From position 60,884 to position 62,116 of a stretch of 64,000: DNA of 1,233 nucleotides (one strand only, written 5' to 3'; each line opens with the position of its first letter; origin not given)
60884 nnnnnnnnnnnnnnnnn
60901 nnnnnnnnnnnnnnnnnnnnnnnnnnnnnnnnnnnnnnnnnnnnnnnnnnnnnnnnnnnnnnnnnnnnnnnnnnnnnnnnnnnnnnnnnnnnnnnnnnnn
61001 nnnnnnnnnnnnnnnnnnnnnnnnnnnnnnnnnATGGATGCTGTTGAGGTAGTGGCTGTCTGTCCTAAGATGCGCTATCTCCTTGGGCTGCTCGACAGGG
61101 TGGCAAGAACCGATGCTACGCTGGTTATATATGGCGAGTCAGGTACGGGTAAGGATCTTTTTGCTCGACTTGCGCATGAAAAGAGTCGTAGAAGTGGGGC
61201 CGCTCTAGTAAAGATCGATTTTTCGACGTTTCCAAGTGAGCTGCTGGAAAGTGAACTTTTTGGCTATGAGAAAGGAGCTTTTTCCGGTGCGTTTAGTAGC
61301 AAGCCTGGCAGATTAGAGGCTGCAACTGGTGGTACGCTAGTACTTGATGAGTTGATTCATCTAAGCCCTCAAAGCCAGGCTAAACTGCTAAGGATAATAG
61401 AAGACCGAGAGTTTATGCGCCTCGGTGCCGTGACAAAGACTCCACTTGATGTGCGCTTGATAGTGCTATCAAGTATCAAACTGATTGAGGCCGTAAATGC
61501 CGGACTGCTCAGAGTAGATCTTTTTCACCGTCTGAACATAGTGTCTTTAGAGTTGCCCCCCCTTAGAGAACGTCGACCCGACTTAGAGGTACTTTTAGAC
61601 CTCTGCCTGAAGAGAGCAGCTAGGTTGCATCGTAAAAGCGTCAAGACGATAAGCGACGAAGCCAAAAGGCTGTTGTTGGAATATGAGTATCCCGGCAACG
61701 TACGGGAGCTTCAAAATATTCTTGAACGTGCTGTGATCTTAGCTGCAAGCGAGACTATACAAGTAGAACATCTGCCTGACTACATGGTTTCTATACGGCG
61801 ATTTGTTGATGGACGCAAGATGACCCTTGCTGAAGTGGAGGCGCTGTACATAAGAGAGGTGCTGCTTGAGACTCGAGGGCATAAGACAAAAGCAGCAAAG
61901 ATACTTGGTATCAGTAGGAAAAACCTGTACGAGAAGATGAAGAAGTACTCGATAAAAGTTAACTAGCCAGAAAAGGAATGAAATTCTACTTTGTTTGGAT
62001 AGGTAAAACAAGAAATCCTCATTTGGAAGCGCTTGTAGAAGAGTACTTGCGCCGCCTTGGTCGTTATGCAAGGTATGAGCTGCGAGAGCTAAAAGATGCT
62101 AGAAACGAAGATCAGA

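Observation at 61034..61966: Sensor-less (PspF-like) sigma-54 activator embedded in the rplU-rpmA-obg-rsfS-rlmH-dksA-comF operon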

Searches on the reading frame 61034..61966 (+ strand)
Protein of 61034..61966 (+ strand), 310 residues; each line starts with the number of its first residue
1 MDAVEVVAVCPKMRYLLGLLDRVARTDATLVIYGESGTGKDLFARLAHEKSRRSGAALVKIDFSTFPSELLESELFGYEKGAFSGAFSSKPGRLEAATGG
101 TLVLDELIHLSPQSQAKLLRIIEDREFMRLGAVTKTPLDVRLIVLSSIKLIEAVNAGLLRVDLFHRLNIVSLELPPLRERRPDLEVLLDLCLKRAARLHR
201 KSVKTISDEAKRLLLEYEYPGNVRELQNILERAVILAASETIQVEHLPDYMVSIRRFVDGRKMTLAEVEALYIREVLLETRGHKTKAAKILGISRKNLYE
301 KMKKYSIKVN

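Call 3: search_protein_families(library=pfam, proteins=[window:61034-61966:+])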
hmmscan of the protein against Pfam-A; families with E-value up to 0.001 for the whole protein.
window:61034-61966:+ (310 aa): 6 families
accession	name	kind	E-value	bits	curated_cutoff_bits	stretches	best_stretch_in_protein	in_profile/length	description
PF00158.32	Sigma54_activat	-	1.5e-51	174.8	20.2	1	10-172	5-167/168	Sigma-54 interaction domain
PF25601.1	AAA_lid_14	-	1.6e-23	82.7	27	1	178-253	1-76/87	AAA+ ATPase lid domain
PF14532.12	Sigma54_activ_2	-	9.8e-15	55.4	25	1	18-177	12-138/138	Sigma-54 interaction domain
PF02954.25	HTH_8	-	2.6e-14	53.1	22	1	264-305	1-42/42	Bacterial regulatory protein, Fis family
PF07728.20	AAA_5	-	2.7e-07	31.1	22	1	30-145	2-120/139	AAA domain (dynein-related subfamily)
PF13191.12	AAA_16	-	0.00062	20.7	32.6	0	15-98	11-102/167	AAA ATPase domain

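Call 4: search_protein_families(library=ncbifam, proteins=[window:61034-61966:+])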
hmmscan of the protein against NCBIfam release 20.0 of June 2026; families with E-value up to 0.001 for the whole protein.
window:61034-61966:+ (310 aa): 29 families (the best 25 are shown)
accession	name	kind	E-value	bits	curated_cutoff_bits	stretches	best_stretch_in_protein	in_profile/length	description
NF041552.1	TF_PrdR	equivalog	1.6e-82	277.7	795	1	20-305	283-576/577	sigma-54 dependent transcriptional regulator PrdR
NF050807.1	TransRegFlbDCaul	equivalog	8.9e-78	262.1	750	2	3-246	117-360/454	sigma-54-dependent transcriptional regulator FlbD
TIGR02915.1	PEP_resp_reg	equivalog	1.7e-77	261.2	502.6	1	6-308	141-445/445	PEP-CTERM-box response regulator transcription factor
TIGR01817.1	nifA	equivalog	6.1e-77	259.6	528.85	1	5-247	197-438/534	nif-specific transcriptional activator NifA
NF008469.0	PRK11361.1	equivalog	3.9e-75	253.3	714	1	6-308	145-457/461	acetoacetate metabolism transcriptional regulator AtoC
TIGR01818.1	ntrC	equivalog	3.6e-74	250.2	558.6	1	2-252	132-382/463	nitrogen regulation protein NR(I)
NF007689.0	PRK10365.1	equivalog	2.9e-73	247.2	760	1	6-303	141-440/441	sigma-54-dependent response regulator transcription factor ZraR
NF049963.1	RespRegFlgRCampy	domain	6.8e-72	242.6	750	1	5-307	135-429/429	fla regulon two-component system response regulator FlgR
NF038308.1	RNA_repair_RtcR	equivalog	1.6e-71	241.8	650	1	11-308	187-519/530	RNA repair transcriptional activator RtcR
NF041906.1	V4R_TF_MobR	exception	1.2e-69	235.3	999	1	14-305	242-544/544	phenol degradation transcriptional regulator MobR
NF003451.0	PRK05022.1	equivalog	7e-69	232.9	476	1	4-308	190-511/512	nitric oxide reductase transcriptional regulator NorR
TIGR02329.1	propionate_PrpR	equivalog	3.2e-64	217.4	499.2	1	11-304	219-526/526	propionate catabolism operon regulatory protein PrpR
NF011695.0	PRK15115.1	equivalog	1.6e-63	215.1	763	1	5-307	136-438/445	two-component system response regulator GlrR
TIGR02974.1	phageshock_pspF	equivalog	1.1e-62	212.2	443.55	1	20-247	15-243/336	phage shock protein operon transcriptional activator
NF011958.0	PRK15429.1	equivalog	2.1e-62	211.7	830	1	5-309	380-688/692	formate hydrogenlyase transcriptional activator FlhA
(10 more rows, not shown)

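Call 6: find_homologous_proteins(query=window:61034-61966:+)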
Query window:61034-61966:+ (310 aa): 8000 proteins with E <= 0.001 among 8000 candidates; the best 120 are listed.
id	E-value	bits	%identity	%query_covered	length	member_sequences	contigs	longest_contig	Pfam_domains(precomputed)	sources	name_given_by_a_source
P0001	1.6e-191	653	100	100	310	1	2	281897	PF00158.33,PF25601.2,PF02954.26,PF14532.13,PF07728.21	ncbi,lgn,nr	ncbi:MAG: sigma-54 dependent transcriptional regulator [Acidobacteriota bacterium]|nr:sigma-54 depen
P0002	1.0e-122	427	65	98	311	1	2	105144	PF00158.33,PF25601.2,PF02954.26,PF14532.13,PF07728.21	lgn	-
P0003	9.2e-122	424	66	98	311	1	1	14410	PF00158.33,PF25601.2,PF02954.26,PF14532.13,PF07728.21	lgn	-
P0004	3.3e-121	422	65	98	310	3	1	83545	PF00158.33,PF25601.2,PF02954.26,PF14532.13,PF07728.21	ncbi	-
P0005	3.3e-115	402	63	100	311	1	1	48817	PF00158.33,PF25601.2,PF02954.26,PF14532.13,PF07728.21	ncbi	ncbi:MAG: sigma-54 dependent transcriptional regulator [Acidobacteriota bacterium]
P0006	3.1e-112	393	63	100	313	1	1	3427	PF00158.33,PF25601.2,PF02954.26,PF14532.13,PF07728.21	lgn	-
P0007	7.0e-110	385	59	100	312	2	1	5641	PF00158.33,PF25601.2,PF02954.26,PF14532.13,PF07728.21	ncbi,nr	ncbi:MAG: sigma-54-dependent Fis family transcriptional regulator [Blastocatellia bacterium]|nr:sigm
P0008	6.7e-106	372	58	98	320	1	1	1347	PF00158.33,PF25601.2,PF02954.26,PF14532.13,PF07728.21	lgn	-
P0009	3.5e-96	340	56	99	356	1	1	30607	PF00158.33,PF25601.2,PF02954.26,PF14532.13,PF07728.21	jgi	jgi:DNA-binding NtrC family response regulator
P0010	1.3e-94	335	56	98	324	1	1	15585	PF00158.33,PF25601.2,PF02954.26,PF14532.13,PF07728.21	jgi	jgi:two-component system response regulator AtoC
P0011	1.6e-94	335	55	98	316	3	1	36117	PF20030.6,PF00158.33,PF25601.2,PF02954.26,PF14532.13,PF07728.21,PF13191.13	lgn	-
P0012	1.6e-94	335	55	97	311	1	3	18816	PF00158.33,PF25601.2,PF02954.26,PF14532.13,PF07728.21,PF13191.13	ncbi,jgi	ncbi:MAG TPA: sigma-54 dependent transcriptional regulator [Blastocatellia bacterium]|jgi:transcript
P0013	5.2e-94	333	55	98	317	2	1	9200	PF20030.6,PF00158.33,PF25601.2,PF02954.26,PF14532.13,PF07728.21,PF13191.13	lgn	-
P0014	5.6e-94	333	54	98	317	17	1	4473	PF00158.33,PF25601.2,PF02954.26,PF14532.13,PF07728.21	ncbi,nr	ncbi:MAG TPA: sigma-54 dependent transcriptional regulator [Blastocatellia bacterium]|nr:sigma-54 de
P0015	5.8e-94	333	56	98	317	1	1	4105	PF20030.6,PF00158.33,PF25601.2,PF02954.26,PF14532.13,PF07728.21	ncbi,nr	ncbi:MAG TPA: sigma 54-interacting transcriptional regulator [Blastocatellia bacterium]|nr:sigma 54-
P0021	4.9e-93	330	55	99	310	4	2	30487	PF00158.33,PF25601.2,PF02954.26,PF14532.13,PF07728.21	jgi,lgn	jgi:two-component system response regulator AtoC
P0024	1.1e-92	329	52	98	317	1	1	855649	PF00158.33,PF25601.2,PF02954.26,PF14532.13,PF07728.21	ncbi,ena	-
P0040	1.1e-90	322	55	97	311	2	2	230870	PF00158.33,PF25601.2,PF02954.26,PF14532.13,PF07728.21,PF01078.28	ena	-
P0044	1.6e-90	322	56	98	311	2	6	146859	PF00158.33,PF25601.2,PF02954.26,PF14532.13,PF07728.21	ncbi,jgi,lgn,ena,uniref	ncbi:sigma-54 dependent transcriptional regulator [Pyrinomonas sp.]|uniref:sigma-54 interaction doma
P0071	2.5e-89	318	52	99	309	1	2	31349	PF00158.33,PF25601.2,PF02954.26,PF14532.13,PF07728.21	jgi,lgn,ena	-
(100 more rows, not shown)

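Call 9: find_encoding_contigs(protein=P0002, flank=5000, max_places=2)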
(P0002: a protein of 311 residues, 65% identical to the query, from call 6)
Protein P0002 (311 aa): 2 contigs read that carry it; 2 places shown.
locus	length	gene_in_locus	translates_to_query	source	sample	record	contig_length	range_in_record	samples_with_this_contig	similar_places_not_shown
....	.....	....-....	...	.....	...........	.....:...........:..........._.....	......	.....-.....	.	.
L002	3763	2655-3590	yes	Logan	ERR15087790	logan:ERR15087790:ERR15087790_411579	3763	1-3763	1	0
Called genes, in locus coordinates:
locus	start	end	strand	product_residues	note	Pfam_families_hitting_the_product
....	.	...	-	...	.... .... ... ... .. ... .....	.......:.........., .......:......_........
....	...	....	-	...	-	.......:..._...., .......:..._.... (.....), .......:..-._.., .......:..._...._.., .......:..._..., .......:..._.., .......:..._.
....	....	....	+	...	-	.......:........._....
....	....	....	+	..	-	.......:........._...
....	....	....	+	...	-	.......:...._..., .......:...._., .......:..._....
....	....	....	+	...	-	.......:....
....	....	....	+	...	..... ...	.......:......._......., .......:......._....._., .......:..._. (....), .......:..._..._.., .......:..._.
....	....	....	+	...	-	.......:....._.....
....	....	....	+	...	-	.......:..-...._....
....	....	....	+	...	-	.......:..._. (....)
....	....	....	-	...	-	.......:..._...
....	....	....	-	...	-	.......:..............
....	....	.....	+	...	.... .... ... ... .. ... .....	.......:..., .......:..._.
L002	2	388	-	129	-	?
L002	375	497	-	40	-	-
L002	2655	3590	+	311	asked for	PF00158:Sigma54_activat, PF14532:Sigma54_activ_2, PF07728:AAA_5 (weak), PF25601:AAA_lid_14, PF02954:HTH_8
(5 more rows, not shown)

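Call 10: find_encoding_contigs(protein=P0005, flank=5000, max_places=2)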
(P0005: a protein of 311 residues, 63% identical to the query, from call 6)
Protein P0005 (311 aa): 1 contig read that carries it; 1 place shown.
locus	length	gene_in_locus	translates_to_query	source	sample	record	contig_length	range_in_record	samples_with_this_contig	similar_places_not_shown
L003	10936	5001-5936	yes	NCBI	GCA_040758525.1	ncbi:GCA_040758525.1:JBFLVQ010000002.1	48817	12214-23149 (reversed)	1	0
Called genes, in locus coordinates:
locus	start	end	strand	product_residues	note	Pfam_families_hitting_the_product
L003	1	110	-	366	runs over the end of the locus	PF09587:PGA_cap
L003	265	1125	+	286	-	PF09587:PGA_cap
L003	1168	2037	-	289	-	PF13308:YARHG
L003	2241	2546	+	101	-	PF00829:Ribosomal_L21p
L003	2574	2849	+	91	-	PF01016:Ribosomal_L27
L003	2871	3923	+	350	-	PF01018:GTP1_OBG, PF01926:MMR_HSR1, PF02421:FeoB_N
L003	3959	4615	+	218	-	PF01467:CTP_transf_like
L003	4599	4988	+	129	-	PF02410:RsfS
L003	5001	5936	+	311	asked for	PF00158:Sigma54_activat, PF14532:Sigma54_activ_2, PF07728:AAA_5 (weak), PF25601:AAA_lid_14, PF02954:HTH_8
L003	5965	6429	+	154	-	PF02590:SPOUT_MTase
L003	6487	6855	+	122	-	PF01258:zf-dskA_traR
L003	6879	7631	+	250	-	PF18912:DZR_2 (weak), PF00156:Pribosyltran (weak)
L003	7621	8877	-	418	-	PF00905:Transpeptidase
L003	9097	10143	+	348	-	PF00092:VWA, PF13519:VWA_2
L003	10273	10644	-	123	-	PF11154:DUF2934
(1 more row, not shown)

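Call 11: find_encoding_contigs(protein=P0024, flank=5000, max_places=2)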
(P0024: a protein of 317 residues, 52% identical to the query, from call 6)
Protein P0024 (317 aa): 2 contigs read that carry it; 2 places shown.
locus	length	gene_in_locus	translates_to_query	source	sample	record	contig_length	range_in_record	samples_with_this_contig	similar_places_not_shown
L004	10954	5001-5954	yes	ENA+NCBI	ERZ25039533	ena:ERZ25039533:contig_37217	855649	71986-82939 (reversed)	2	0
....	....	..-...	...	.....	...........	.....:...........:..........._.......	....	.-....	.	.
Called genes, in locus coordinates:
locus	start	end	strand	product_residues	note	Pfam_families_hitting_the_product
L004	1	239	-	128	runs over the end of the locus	PF00936:BMC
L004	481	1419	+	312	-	PF01545:Cation_efflux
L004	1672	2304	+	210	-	-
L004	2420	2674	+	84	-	PF01016:Ribosomal_L27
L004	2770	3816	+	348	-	PF01018:GTP1_OBG, PF01926:MMR_HSR1, PF02421:FeoB_N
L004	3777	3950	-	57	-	-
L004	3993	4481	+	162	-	PF01467:CTP_transf_like (weak)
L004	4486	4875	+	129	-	PF02410:RsfS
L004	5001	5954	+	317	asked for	PF00158:Sigma54_activat, PF14532:Sigma54_activ_2, PF07728:AAA_5, PF25601:AAA_lid_14, PF02954:HTH_8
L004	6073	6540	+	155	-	PF02590:SPOUT_MTase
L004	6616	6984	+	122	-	PF01258:zf-dskA_traR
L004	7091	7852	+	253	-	PF18912:DZR_2, PF00156:Pribosyltran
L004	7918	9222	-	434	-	PF13347:MFS_2 (weak), PF05977:MFS_3, PF07690:MFS_1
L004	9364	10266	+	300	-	PF03167:UDG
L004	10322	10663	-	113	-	PF13451:zf_Tbcl, PF23477:zf_Tbcl_2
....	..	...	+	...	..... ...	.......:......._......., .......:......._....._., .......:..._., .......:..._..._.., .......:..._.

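Call 12: find_encoding_contigs(protein=P0044, flank=5000, max_places=2)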
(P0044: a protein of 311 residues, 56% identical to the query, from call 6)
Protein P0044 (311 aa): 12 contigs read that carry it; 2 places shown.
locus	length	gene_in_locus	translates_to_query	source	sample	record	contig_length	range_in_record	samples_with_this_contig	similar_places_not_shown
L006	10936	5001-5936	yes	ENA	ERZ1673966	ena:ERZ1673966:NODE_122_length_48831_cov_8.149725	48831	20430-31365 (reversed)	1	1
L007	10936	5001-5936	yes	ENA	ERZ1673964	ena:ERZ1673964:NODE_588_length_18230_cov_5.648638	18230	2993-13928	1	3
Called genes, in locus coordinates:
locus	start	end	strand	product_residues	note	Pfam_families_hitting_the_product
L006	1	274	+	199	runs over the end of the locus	PF00364:Biotin_lipoyl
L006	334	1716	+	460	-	PF00289:Biotin_carb_N, PF02222:ATP-grasp, PF02786:CPSase_L_D2, PF07478:Dala_Dala_lig_C, PF02785:Biotin_carb_C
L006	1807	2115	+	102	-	PF00829:Ribosomal_L21p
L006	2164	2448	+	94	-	PF01016:Ribosomal_L27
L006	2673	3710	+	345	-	PF01018:GTP1_OBG, PF01926:MMR_HSR1, PF02421:FeoB_N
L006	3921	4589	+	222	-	PF01467:CTP_transf_like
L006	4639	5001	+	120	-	PF02410:RsfS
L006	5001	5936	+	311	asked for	PF00158:Sigma54_activat, PF14532:Sigma54_activ_2, PF07728:AAA_5 (weak), PF25601:AAA_lid_14, PF02954:HTH_8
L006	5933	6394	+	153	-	PF02590:SPOUT_MTase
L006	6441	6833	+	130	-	PF21157:DksA_N (weak), PF01258:zf-dskA_traR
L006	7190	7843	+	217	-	PF00156:Pribosyltran (faint)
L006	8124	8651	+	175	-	PF01844:HNH, PF13395:HNH_4, PF14279:HNH_5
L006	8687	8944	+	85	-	PF02416:TatA_B_E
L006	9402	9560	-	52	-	-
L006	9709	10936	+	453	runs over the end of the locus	PF18073:Zn_ribbon_LapB, PF13481:AAA_25, PF03796:DnaB_C (weak), PF06745:ATPase, PF23442:DUF7125 (faint), PF13191:AAA_16 (weak), PF13401:AAA_22 (faint), PF13541:ChlI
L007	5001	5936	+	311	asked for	PF00158:Sigma54_activat, PF14532:Sigma54_activ_2, PF07728:AAA_5 (weak), PF25601:AAA_lid_14, PF02954:HTH_8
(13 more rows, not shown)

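Call 13: find_related_loci(query=A1, collection=genome_contigs, flank=5000)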
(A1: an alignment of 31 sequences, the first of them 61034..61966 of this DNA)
Query A1 (310 aa) in genome_contigs; peptide patterns used: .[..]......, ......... (x = any residue, [..] = any of these).
600 stretches matched a pattern (row limit reached: there are more); 599 encode a relative of the query (tblastn E <= 1e-3); the best 80 are kept; 80 distinct loci.
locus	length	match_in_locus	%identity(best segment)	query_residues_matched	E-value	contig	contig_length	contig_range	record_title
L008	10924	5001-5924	49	4-309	1e-88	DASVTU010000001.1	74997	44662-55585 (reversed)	MAG TPA_asm: Pyrinomonadaceae bacterium isolate SMAG_U3299 k141_42038, whole genome shotgun sequence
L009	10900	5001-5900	43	13-308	3e-78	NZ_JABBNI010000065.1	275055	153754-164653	Clostridium muellerianum strain P21 NODE_7_length_275055_cov_138.589122, whole genome shotgun sequence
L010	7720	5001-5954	42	3-308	4e-78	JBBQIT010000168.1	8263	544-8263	MAG: Bdellovibrionota bacterium isolate Co_metawrap_796 Cmw_796_k141_26393771_length_8263_cov_5.0000, whole genome shotg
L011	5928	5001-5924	43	2-304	2e-77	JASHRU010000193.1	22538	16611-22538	MAG: Candidatus Acidiferrales bacterium isolate JOPF109 JOPF_N103_contig_35115, whole genome shotgun sequence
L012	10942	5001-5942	44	6-310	7e-77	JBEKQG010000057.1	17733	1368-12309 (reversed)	MAG: Terriglobales bacterium isolate SPRUCE 482 SPRUCE_482_57, whole genome shotgun sequence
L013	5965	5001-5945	42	2-306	3e-77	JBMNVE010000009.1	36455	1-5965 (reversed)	MAG: Anaerovoracaceae bacterium isolate SBF912SR6HQ0017 scaffold_1930_c1, whole genome shotgun sequence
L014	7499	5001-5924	45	5-308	1e-76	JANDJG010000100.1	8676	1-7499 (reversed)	MAG: Nitrospira sp. isolate JZ-4_Bin198 NODE_33709_length_8676_cov_25.079074, whole genome shotgun sequence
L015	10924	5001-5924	43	6-307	4e-76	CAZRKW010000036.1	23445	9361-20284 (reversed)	MAG TPA_asm: uncultured Acidobacteriaceae bacterium isolate binchicken_co54_479 genome assembly, contig: NODE_3778_lengt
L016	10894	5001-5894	43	6-307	6e-76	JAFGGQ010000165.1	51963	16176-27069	MAG: bacterium isolate Zod_Metabat.1399 k87_13263162, whole genome shotgun sequence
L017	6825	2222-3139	44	6-307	5e-75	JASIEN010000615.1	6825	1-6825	MAG: Candidatus Sulfotelmatobacter sp. isolate JOPF440 JOPF_AWAY_contig_1176382, whole genome shotgun sequence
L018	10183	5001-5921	43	6-308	4e-74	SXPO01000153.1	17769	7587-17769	MAG: Nitrospiraceae bacterium isolate F1-140-MAGs004 F1-140__c230929, whole genome shotgun sequence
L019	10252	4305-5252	43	6-310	4e-74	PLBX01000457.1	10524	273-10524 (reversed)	MAG: Acidobacteriaceae bacterium isolate palsa_253 73.20111000_P3M.32_contig_59553, whole genome shotgun sequence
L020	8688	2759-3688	43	4-307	2e-73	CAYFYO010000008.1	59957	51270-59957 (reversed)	MAG TPA_asm: uncultured Thermodesulfobacteriota bacterium isolate ERP108616_co2_127 genome assembly, contig: NODE_471_le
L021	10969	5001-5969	40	6-307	2e-72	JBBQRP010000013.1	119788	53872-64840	MAG: Thermoanaerobaculia bacterium isolate Co_metawrap_1695 Cmw_1695_k141_3377005_length_119788_cov_28.0964, whole genom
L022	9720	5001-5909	42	6-308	4e-72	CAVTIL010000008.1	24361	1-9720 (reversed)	MAG: uncultured Acidobacteriota bacterium isolate MFD06229.bin.1.266 genome assembly, contig: contig_37335, whole genome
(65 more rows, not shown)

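Call 29: find_encoding_contigs(protein=P0040, flank=5000, max_places=1)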
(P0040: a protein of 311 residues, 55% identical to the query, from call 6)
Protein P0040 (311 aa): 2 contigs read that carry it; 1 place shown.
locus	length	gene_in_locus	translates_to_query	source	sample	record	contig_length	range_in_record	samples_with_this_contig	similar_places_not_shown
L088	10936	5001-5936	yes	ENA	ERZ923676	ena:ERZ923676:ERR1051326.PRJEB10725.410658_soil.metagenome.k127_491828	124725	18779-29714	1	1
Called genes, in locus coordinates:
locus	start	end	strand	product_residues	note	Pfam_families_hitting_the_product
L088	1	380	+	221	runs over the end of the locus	PF00364:Biotin_lipoyl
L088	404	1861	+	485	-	PF00289:Biotin_carb_N, PF02786:CPSase_L_D2, PF02222:ATP-grasp, PF07478:Dala_Dala_lig_C, PF02785:Biotin_carb_C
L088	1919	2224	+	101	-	PF00829:Ribosomal_L21p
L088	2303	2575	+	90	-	PF01016:Ribosomal_L27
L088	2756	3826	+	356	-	PF01018:GTP1_OBG, PF01926:MMR_HSR1, PF02421:FeoB_N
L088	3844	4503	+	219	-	PF01467:CTP_transf_like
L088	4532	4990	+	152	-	PF02410:RsfS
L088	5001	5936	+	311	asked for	PF00158:Sigma54_activat, PF01078:Mg_chelatase (faint), PF14532:Sigma54_activ_2, PF07728:AAA_5 (weak), PF25601:AAA_lid_14, PF02954:HTH_8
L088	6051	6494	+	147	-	PF02590:SPOUT_MTase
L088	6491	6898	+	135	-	PF01258:zf-dskA_traR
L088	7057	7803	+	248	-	PF18912:DZR_2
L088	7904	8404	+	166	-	-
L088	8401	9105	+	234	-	-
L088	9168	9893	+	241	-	PF19583:ODP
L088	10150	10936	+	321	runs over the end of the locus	PF00561:Abhydrolase_1, PF12146:Hydrolase_4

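Call 30: find_encoding_contigs(protein=P0071, flank=5000, max_places=1)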
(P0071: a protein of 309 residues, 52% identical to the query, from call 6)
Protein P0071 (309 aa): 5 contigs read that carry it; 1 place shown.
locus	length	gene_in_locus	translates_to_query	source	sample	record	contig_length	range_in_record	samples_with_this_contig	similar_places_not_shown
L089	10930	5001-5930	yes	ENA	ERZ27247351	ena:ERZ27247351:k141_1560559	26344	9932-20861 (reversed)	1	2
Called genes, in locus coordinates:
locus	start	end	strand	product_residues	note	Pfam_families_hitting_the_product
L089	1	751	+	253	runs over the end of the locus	PF00106:adh_short, PF08659:KR, PF13460:NAD_binding_10, PF13561:adh_short_C2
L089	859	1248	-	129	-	-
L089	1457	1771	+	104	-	PF00829:Ribosomal_L21p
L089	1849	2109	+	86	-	PF01016:Ribosomal_L27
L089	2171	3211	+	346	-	PF01018:GTP1_OBG, PF01926:MMR_HSR1, PF02421:FeoB_N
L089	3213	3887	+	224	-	PF01467:CTP_transf_like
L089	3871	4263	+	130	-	PF02410:RsfS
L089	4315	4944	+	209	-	PF08843:AbiEii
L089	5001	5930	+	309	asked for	PF00158:Sigma54_activat, PF14532:Sigma54_activ_2, PF07728:AAA_5 (weak), PF25601:AAA_lid_14, PF02954:HTH_8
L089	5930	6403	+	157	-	PF02590:SPOUT_MTase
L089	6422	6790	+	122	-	PF01258:zf-dskA_traR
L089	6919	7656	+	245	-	PF18912:DZR_2, PF00156:Pribosyltran (weak)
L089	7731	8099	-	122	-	PF01050:MannoseP_isomer, PF07883:Cupin_2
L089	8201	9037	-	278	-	PF12401:FhaA_N (weak), PF16697:Yop-YscD_cpl (weak), PF00498:FHA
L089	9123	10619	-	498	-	PF00069:Pkinase, PF07714:PK_Tyr_Ser-Thr, PF08239:SH3_3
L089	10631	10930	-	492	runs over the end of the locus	PF00481:PP2C, PF13672:PP2C_2, PF13432:TPR_16 (weak)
